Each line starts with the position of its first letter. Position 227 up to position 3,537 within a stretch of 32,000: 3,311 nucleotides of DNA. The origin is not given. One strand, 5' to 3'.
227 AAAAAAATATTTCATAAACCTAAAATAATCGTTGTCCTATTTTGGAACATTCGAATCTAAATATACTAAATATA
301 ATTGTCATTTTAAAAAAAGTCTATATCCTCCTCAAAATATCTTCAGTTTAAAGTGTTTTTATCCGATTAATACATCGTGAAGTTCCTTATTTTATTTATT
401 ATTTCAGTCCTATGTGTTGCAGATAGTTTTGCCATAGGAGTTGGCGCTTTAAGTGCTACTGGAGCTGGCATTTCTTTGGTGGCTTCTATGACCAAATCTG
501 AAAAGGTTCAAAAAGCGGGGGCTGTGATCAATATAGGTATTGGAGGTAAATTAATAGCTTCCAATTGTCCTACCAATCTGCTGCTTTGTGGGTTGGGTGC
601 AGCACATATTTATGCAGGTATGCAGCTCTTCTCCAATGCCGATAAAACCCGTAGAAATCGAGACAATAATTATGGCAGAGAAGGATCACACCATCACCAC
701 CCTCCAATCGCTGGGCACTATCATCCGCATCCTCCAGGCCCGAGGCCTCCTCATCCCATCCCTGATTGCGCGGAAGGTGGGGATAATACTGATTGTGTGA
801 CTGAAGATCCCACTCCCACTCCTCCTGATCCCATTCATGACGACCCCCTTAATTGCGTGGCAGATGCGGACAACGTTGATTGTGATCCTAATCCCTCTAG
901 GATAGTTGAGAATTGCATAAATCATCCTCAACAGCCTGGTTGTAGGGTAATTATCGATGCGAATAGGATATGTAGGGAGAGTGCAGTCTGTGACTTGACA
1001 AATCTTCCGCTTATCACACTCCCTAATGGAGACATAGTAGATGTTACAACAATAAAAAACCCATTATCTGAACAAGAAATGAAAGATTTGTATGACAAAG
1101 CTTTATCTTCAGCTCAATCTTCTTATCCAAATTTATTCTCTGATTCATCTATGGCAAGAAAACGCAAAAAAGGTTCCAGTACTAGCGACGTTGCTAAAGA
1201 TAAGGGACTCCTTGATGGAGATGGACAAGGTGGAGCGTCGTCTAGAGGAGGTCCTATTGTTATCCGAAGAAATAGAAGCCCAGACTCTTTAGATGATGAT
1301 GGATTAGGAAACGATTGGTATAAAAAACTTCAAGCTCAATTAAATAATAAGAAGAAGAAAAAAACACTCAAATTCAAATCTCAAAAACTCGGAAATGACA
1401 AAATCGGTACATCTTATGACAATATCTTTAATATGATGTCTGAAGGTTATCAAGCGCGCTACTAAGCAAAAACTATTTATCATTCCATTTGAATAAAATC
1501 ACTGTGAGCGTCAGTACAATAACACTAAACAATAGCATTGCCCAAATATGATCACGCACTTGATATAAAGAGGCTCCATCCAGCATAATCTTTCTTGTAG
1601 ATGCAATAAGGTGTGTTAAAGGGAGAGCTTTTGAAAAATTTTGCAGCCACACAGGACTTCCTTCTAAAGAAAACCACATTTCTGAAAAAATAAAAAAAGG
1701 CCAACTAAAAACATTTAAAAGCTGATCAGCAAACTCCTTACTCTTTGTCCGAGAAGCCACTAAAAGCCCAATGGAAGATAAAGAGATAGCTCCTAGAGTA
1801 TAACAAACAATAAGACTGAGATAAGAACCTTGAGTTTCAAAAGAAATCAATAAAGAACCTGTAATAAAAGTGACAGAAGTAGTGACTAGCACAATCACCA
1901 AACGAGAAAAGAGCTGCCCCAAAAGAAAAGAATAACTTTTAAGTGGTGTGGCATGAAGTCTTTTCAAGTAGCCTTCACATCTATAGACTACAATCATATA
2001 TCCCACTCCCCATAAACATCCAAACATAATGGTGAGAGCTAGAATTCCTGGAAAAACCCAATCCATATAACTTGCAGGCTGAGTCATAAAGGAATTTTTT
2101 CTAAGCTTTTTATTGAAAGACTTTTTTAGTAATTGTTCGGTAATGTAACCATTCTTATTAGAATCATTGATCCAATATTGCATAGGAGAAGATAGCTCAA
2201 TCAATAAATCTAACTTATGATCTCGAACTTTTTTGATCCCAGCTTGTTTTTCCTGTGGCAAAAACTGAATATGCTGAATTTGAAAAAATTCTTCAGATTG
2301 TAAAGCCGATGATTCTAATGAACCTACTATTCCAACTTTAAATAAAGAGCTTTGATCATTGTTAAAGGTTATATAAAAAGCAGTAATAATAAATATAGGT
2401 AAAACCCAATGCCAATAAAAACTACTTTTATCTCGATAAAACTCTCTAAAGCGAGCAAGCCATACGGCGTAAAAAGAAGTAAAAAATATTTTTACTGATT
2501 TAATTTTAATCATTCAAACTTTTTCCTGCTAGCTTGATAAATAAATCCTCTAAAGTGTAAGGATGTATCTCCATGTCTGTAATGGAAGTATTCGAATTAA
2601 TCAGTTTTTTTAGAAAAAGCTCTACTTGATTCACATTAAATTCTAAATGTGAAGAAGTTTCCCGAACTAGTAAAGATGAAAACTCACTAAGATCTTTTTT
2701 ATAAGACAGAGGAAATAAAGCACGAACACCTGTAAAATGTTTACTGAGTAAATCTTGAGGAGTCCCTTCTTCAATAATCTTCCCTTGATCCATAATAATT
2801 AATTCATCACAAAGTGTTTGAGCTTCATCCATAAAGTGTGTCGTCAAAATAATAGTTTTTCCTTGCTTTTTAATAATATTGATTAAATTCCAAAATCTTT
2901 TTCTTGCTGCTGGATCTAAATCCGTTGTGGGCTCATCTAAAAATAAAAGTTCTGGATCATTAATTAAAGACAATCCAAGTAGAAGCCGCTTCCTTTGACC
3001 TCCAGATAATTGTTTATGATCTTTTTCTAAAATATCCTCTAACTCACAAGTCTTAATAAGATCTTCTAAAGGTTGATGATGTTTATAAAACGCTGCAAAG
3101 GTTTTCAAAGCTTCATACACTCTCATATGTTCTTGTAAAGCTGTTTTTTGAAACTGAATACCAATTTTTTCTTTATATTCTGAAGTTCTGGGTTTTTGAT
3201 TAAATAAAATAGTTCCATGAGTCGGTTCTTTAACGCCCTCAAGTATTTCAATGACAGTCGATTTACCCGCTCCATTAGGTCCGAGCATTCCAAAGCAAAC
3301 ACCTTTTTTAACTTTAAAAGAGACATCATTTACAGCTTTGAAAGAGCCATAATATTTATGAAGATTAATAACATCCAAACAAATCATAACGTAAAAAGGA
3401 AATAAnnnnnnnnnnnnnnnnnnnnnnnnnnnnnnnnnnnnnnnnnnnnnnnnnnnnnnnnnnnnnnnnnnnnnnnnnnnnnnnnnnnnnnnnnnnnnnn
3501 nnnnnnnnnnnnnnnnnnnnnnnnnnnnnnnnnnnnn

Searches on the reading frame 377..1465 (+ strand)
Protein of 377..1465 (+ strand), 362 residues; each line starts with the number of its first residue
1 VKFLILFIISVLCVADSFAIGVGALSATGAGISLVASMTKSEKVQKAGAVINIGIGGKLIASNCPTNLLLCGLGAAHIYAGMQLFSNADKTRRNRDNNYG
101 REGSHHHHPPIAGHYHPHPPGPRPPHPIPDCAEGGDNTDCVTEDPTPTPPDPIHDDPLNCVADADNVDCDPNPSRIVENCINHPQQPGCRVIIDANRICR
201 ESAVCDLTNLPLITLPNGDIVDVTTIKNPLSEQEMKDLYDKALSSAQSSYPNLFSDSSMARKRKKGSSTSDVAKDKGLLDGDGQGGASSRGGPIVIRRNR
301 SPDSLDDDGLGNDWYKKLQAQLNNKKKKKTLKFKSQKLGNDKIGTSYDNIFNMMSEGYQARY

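Call 39: search_protein_families(library=ncbifam, proteins=[window:377-1465:+], max_evalue=0.001)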
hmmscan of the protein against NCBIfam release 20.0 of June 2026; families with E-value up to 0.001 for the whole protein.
window:377-1465:+ (362 aa): 0 families

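Call 40: search_protein_families(library=pfam, proteins=[window:377-1465:+], max_evalue=0.001)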
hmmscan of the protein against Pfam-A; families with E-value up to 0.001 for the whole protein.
window:377-1465:+ (362 aa): 0 families

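Call 78: search_protein_families(library=padloc, proteins=[window:377-1465:+], max_evalue=0.01)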
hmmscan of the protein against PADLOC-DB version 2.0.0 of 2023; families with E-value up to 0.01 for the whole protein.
window:377-1465:+ (362 aa): 0 families

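Call 79: search_protein_families(library=phrogs, proteins=[window:377-1465:+], max_evalue=0.01)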
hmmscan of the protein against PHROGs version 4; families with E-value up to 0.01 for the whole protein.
window:377-1465:+ (362 aa): 0 families

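Call 89: search_protein_families(library=pfam, proteins=[window:377-1465:+], max_evalue=1)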
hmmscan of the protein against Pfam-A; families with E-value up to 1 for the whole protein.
window:377-1465:+ (362 aa): 1 family
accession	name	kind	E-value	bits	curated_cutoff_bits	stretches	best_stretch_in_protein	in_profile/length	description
PF02480.22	Herpes_gE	-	0.027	14.4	26.7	1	171-206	52-85/175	Alphaherpesvirus glycoprotein E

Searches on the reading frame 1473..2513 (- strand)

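Call 39: search_protein_families(library=ncbifam, proteins=[window:1473-2513:-], max_evalue=0.001)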
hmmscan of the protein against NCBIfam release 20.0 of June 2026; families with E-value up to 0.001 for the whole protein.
window:1473-2513:- (346 aa): 7 families
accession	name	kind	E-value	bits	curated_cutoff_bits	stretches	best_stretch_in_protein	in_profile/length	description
TIGR01247.1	drrB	subfamily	3.2e-18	66.3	223.05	1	146-341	43-236/236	daunorubicin resistance ABC transporter membrane protein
TIGR00025.1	Mtu_efflux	paralog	9.7e-15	54.8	146.9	1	154-341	42-235/238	ABC transporter efflux protein, DrrB family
NF033858.1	ABC2_perm_RbbA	equivalog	8.6e-09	33.9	1050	1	150-343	712-906/909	ribosome-associated ATPase/putative transporter RbbA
TIGR03861.1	phenyl_ABC_PedC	subfamily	2.6e-06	27.2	241.35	1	148-330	57-241/253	alcohol ABC transporter, permease protein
NF011648.0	PRK15066.1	subfamily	2.8e-06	27.1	225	1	147-342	57-250/257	ABC transporter permease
TIGR01291.1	nodJ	subfamily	8.2e-06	25.6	206.65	1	148-340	55-246/253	ABC-2 type transporter, NodJ family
NF038293.1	permease_SagH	equivalog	9.2e-06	24.7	450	1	157-276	184-301/370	SagH family ABC transporter permease subunit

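Call 40: search_protein_families(library=pfam, proteins=[window:1473-2513:-], max_evalue=0.001)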
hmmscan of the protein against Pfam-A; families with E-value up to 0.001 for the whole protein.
window:1473-2513:- (346 aa): 2 families
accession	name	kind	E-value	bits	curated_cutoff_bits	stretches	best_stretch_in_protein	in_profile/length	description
PF12698.13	ABC2_membrane_3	-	5e-20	72.3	31.6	1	31-338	3-346/347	ABC-2 family transporter protein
PF01061.29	ABC2_membrane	-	5.5e-17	62.4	26.9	1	145-311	51-211/211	ABC-2 type transporter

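Call 78: search_protein_families(library=padloc, proteins=[window:1473-2513:-], max_evalue=0.01)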
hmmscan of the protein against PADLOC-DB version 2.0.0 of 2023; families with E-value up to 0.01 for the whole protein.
window:1473-2513:- (346 aa): 0 families

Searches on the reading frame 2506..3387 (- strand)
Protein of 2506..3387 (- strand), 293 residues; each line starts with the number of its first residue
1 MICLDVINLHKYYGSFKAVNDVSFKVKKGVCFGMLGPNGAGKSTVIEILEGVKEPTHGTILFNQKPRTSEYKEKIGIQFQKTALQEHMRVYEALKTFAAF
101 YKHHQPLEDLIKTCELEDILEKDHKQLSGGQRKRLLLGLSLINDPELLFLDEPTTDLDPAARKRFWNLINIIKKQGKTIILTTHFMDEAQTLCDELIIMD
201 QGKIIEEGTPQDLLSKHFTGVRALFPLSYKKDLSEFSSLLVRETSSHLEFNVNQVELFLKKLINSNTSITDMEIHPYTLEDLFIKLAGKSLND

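Call 39: search_protein_families(library=ncbifam, proteins=[window:2506-3387:-], max_evalue=0.001)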
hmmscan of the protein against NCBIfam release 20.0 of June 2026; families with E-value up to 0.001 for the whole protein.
window:2506-3387:- (293 aa): 193 families (the best 25 are shown)
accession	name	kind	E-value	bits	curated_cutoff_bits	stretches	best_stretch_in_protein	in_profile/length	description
TIGR01188.1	drrA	subfamily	5.4e-65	219.6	312.45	1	11-288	1-302/302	daunorubicin resistance ABC transporter, ATP-binding protein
NF010059.0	PRK13536.1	equivalog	9.9e-57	192.2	549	1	2-292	42-341/342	nodulation factor ABC transporter ATP-binding protein NodI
NF010060.0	PRK13537.1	equivalog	9.7e-56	188.9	521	1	3-293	15-314/314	nodulation factor ABC transporter ATP-binding protein NodI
TIGR01288.1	nodI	equivalog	9.1e-55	185.8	424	1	2-292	3-302/303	nodulation factor ABC transporter ATP-binding protein NodI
NF033858.1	ABC2_perm_RbbA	equivalog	3.9e-49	167.3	1050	1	7-217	270-488/909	ribosome-associated ATPase/putative transporter RbbA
TIGR03522.1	GldA_ABC_ATP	equivalog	6.2e-45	153.9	402.6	1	4-217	3-223/301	gliding motility-associated ABC transporter ATP-binding subunit GldA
TIGR03740.1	galliderm_ABC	subfamily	2.4e-43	148.4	309.75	1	4-208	1-206/223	lantibiotic protection ABC transporter ATP-binding subunit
TIGR03864.1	PQQ_ABC_ATP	hypoth_equivalog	4.4e-41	140.9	302.25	1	4-217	2-223/236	ABC transporter, ATP-binding subunit, PQQ-dependent alcohol dehydrogenase system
NF043075.1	MMSYN1_0197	equivalog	5.9e-40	137.2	550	1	4-214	3-221/341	spermidine/putrescine ABC transporter ATP-binding protein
TIGR00968.1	3a0106s01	subfamily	1.5e-39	136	342.75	1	6-216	3-221/237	sulfate ABC transporter ATP-binding protein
TIGR03265.1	PhnT2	equivalog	5.8e-39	134.3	457.7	1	4-216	5-225/353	putative 2-aminoethylphosphonate ABC transporter ATP-binding protein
TIGR04521.1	ECF_ATPase_2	equivalog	8e-39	133.4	330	1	16-217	18-236/279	energy-coupling factor transporter ATPase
TIGR01186.1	proV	subfamily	8.4e-38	130.4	326.6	1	13-215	3-219/363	betaine/proline/choline family ABC transporter ATP-binding protein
TIGR04406.1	LPS_export_lptB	equivalog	1.1e-37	129.7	240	1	4-216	2-225/239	LPS export ABC transporter ATP-binding protein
TIGR04520.1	ECF_ATPase_1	equivalog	1.4e-36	126.3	315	1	11-217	9-227/269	energy-coupling factor transporter ATPase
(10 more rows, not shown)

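Call 40: search_protein_families(library=pfam, proteins=[window:2506-3387:-], max_evalue=0.001)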
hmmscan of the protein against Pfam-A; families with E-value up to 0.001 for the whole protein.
window:2506-3387:- (293 aa): 4 families
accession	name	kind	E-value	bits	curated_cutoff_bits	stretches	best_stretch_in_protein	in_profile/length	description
PF00005.33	ABC_tran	-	1.5e-29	103.8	25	1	19-155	1-137/137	ABC transporter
PF13304.12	AAA_21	-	2.3e-14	54.6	27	1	126-184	237-298/304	AAA domain, putative AbiEii toxin, Type IV TA system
PF13175.12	AAA_15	-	1.8e-06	28.2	32.1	0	34-102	28-105/374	AAA ATPase domain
PF02463.25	SMC_N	-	2.1e-06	27.7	40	1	16-186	10-202/220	RecF/RecN/SMC N terminal domain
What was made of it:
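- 2506..3387 (-): ABC transporter ATPase, DrrA/NodI-like, co-oriented and tightly spaced with the C-type gene. Best NCBIfam hit TIGR01188 drrA, 219.6 bits, below the 312 cutoff (calls 39, 40).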

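Call 78: search_protein_families(library=padloc, proteins=[window:2506-3387:-], max_evalue=0.01)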
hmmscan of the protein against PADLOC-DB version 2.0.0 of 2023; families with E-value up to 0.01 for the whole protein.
window:2506-3387:- (293 aa): 29 families (the best 25 are shown)
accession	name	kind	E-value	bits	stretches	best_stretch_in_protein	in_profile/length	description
PDLC04135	mad3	-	1.6e-29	101.6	2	120-206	257-349/374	mads_3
PDLC02980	AriA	-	2.8e-16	58.4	2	124-184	235-298/304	-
PDLC04140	mad8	-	5.3e-11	40.6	1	18-189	16-237/314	mads_8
PDLC02914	ATPase-Toprim_I-B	-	2.8e-08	31.4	1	144-201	202-261/443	-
PDLC04176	HEC-01A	-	1.1e-06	26.3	1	15-127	10-119/371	-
PDLC02335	AbiLi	-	1.2e-06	25.8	1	13-184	58-236/326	AbiLi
PDLC00293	PtuA1|PtuA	-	1.3e-06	25.6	1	124-184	313-381/527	AAA ATPase domain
PDLC02979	AriA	-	1.4e-06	26.4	0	143-184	326-368/373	-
PDLC03878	NsnB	-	2.5e-06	25.5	1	141-184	233-276/345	-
PDLC04175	HEC-01A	-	3.1e-06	24.5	0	16-53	14-49/363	-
PDLC04541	PDC-M25A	-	1.6e-05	22.2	1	15-61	9-53/380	-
PDLC04213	HEC-02A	-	1.7e-05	22.6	1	140-184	227-271/337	-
PDLC03859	LmuB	-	3.5e-05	21.2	0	145-188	540-586/611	-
PDLC00281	PtuA1|PtuA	-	3.6e-05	21.1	1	34-107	42-113/448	AAA ATPase domain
PDLC04214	HEC-02A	-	6.7e-05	20.3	1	136-184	229-277/338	-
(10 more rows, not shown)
